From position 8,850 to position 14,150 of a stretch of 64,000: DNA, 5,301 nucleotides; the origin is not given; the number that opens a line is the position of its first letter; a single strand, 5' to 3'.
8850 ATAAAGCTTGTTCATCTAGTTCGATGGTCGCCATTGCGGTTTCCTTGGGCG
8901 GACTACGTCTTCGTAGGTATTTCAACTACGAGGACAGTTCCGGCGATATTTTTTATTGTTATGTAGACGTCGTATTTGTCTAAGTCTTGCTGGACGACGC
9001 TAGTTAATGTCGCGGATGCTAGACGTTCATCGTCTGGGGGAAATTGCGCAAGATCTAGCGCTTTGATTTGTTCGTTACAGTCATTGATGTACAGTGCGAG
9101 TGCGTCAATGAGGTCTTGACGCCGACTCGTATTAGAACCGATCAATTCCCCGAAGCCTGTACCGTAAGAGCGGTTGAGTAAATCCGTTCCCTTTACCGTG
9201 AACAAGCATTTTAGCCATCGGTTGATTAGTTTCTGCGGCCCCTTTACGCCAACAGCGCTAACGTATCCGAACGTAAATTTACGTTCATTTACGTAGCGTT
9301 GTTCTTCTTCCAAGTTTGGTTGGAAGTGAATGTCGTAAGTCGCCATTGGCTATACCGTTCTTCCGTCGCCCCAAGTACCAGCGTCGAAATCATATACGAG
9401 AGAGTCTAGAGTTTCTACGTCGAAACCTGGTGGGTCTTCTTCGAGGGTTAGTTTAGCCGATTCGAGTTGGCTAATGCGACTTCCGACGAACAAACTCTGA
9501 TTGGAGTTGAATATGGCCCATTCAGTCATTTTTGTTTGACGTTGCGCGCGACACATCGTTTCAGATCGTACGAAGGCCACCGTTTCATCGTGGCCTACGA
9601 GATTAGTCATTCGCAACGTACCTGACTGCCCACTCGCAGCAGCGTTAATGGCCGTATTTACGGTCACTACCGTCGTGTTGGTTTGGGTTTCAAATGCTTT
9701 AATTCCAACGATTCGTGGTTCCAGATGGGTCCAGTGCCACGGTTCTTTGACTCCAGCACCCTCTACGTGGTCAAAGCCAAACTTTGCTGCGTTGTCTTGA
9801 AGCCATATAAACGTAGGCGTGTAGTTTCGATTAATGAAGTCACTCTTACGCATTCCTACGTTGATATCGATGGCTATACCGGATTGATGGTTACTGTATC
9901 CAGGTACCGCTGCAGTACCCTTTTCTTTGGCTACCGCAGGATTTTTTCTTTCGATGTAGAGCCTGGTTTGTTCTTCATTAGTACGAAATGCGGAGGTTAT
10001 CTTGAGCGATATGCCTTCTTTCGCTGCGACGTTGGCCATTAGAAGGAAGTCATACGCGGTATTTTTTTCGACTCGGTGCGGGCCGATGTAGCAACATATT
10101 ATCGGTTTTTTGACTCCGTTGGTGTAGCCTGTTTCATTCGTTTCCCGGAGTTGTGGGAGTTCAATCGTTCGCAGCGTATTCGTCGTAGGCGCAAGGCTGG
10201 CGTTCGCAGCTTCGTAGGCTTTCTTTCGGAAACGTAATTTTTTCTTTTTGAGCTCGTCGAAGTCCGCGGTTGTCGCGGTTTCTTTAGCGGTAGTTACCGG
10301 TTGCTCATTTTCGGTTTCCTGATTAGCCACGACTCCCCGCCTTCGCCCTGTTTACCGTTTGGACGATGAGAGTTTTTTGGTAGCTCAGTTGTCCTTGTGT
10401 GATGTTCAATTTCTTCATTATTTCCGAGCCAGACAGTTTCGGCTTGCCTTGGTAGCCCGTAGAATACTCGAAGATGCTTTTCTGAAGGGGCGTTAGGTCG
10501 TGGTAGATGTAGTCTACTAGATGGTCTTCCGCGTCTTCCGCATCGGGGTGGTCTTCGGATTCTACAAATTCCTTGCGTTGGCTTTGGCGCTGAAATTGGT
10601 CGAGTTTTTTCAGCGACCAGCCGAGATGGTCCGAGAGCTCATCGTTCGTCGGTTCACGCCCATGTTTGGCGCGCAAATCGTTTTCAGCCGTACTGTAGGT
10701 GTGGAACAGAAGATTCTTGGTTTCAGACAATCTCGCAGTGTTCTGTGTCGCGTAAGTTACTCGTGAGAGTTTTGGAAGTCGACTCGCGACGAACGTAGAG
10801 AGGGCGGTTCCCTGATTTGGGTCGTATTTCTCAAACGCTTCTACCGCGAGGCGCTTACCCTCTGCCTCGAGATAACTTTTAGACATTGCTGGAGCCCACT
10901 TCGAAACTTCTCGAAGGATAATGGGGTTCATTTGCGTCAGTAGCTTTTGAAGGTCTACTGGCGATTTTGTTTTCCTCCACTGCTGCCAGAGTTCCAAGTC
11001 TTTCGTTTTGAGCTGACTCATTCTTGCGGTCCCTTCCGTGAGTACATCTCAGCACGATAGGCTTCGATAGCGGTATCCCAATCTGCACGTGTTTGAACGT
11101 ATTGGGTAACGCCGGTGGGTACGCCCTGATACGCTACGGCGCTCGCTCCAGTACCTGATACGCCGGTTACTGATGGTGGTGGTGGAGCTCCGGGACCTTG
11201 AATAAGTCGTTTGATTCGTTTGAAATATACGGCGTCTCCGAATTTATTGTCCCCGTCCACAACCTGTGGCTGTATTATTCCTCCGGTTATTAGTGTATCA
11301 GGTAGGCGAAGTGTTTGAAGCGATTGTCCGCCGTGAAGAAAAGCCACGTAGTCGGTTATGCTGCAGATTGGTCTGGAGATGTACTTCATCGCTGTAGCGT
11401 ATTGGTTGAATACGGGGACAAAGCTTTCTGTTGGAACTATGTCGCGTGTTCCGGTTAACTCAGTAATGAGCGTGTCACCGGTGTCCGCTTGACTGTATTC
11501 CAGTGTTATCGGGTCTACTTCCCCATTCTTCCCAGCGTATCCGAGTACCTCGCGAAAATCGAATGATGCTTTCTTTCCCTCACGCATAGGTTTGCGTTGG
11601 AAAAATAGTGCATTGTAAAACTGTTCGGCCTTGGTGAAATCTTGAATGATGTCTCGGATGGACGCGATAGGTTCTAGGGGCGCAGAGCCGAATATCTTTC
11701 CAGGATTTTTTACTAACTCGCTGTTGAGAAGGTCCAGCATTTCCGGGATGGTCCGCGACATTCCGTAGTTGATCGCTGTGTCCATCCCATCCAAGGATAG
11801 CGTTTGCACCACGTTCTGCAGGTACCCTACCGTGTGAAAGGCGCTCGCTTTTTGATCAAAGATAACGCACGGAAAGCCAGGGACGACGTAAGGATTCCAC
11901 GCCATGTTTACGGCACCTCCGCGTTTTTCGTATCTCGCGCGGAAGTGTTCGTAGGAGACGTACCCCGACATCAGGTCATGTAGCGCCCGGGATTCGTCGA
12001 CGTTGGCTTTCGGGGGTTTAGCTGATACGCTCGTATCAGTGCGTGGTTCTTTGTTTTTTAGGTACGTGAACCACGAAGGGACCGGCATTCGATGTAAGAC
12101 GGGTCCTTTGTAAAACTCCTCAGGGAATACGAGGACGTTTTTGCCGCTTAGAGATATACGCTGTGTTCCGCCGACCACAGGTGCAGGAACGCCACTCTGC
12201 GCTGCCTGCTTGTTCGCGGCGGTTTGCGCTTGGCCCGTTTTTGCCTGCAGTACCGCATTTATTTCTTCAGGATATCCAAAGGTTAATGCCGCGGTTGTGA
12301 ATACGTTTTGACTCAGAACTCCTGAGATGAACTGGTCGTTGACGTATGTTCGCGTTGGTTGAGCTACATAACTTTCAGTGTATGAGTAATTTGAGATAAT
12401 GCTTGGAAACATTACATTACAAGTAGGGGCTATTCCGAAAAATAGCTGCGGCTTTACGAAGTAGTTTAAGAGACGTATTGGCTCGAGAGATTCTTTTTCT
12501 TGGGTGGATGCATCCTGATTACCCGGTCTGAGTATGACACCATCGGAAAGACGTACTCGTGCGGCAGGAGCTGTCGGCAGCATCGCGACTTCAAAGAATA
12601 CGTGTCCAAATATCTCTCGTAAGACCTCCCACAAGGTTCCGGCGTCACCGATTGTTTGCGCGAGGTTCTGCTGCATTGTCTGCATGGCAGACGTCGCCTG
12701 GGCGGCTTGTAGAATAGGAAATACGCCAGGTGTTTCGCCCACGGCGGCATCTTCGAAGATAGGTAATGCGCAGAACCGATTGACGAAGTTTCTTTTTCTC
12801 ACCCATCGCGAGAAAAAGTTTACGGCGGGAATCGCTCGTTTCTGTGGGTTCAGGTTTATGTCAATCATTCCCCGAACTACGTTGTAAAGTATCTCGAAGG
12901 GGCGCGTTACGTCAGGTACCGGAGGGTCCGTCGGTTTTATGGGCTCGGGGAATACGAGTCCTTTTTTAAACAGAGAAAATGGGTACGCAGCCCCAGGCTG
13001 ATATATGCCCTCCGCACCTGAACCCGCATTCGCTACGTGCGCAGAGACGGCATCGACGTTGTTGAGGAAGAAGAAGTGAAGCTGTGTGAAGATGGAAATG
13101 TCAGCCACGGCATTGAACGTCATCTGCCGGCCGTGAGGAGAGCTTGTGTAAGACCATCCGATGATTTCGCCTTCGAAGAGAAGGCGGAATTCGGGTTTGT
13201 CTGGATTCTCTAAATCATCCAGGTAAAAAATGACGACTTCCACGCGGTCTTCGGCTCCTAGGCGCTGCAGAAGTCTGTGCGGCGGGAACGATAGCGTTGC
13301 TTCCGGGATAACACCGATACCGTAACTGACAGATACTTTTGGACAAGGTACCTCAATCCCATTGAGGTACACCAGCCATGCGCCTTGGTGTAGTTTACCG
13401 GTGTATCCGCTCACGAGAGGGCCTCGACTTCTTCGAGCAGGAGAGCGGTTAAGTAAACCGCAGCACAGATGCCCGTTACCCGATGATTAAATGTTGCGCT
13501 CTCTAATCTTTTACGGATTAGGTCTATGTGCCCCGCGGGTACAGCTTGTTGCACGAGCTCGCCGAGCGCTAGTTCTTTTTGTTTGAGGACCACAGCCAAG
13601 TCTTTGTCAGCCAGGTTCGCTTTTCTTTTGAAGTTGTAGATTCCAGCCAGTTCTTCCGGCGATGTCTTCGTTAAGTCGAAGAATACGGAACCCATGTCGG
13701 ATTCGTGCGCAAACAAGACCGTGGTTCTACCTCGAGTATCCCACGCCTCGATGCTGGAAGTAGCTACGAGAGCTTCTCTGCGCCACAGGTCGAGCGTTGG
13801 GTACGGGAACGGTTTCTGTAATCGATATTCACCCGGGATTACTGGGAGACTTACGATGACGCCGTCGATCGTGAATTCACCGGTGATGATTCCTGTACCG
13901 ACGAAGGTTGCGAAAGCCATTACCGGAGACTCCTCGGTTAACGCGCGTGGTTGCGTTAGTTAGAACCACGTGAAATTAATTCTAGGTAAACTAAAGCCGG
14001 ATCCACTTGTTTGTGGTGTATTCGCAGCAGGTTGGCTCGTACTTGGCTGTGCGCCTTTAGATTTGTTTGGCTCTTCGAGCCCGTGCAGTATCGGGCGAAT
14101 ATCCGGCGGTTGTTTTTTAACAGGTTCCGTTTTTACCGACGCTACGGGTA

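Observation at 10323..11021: Phage-encoded sigma-70-family sigma factor embedded in the baseplate operon, with a recurrent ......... promoter-like motif elsewhere in the window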

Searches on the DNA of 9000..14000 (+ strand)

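Call 7: search_dna_similar(query=window:9000-14000:+, collection=phages, mode=near, max_rows=20)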
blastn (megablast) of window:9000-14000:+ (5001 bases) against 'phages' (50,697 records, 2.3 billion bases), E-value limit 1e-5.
No match.

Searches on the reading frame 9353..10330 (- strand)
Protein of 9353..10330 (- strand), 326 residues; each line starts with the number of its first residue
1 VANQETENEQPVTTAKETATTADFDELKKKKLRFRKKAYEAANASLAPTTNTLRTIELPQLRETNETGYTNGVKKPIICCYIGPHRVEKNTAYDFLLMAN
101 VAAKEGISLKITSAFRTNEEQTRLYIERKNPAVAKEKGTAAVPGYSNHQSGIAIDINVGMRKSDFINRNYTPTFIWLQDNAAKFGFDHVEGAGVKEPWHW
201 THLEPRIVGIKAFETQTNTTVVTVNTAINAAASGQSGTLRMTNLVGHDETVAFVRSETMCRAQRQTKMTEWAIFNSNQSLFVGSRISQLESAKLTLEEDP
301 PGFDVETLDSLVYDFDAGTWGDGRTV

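Call 16: search_protein_families(library=phrogs, proteins=[window:9353-10330:-], max_evalue=0.001)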
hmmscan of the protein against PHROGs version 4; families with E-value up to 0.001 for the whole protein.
window:9353-10330:- (326 aa): 8 families
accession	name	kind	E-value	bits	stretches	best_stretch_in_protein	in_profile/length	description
phrog_16823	-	tail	5.5e-13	48.2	1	88-209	945-1058/1948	tail length tape measure protein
phrog_2649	-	lysis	1.9e-09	38.8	1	97-187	24-111/261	endolysin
phrog_23582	-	unknown function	5.5e-07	29.9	1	82-224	8-153/565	-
phrog_6523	-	lysis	1.2e-05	26.3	1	87-163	17-89/255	endolysin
phrog_23178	-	other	0.00021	21.2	1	94-193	414-501/626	peptidase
phrog_13118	-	lysis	0.00074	18.8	1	87-159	460-529/888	endolysin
phrog_5115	-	moron, auxiliary metabolic gene and host takeover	0.00082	19.7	0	97-163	26-79/283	ferredoxin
phrog_15351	-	lysis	0.00086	19.7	0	101-160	35-92/289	endolysin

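Call 80: search_protein_families(library=pfam, proteins=[window:9353-10330:-], max_evalue=0.01)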
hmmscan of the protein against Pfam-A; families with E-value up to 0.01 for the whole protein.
window:9353-10330:- (326 aa): 2 families
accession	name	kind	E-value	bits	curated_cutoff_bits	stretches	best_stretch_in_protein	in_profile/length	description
PF02557.22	VanY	-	8e-22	77.9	25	1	85-202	2-129/132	D-alanyl-D-alanine carboxypeptidase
PF13539.11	Peptidase_M15_4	-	0.0031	18.5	25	1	144-167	5-26/70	D-alanyl-D-alanine carboxypeptidase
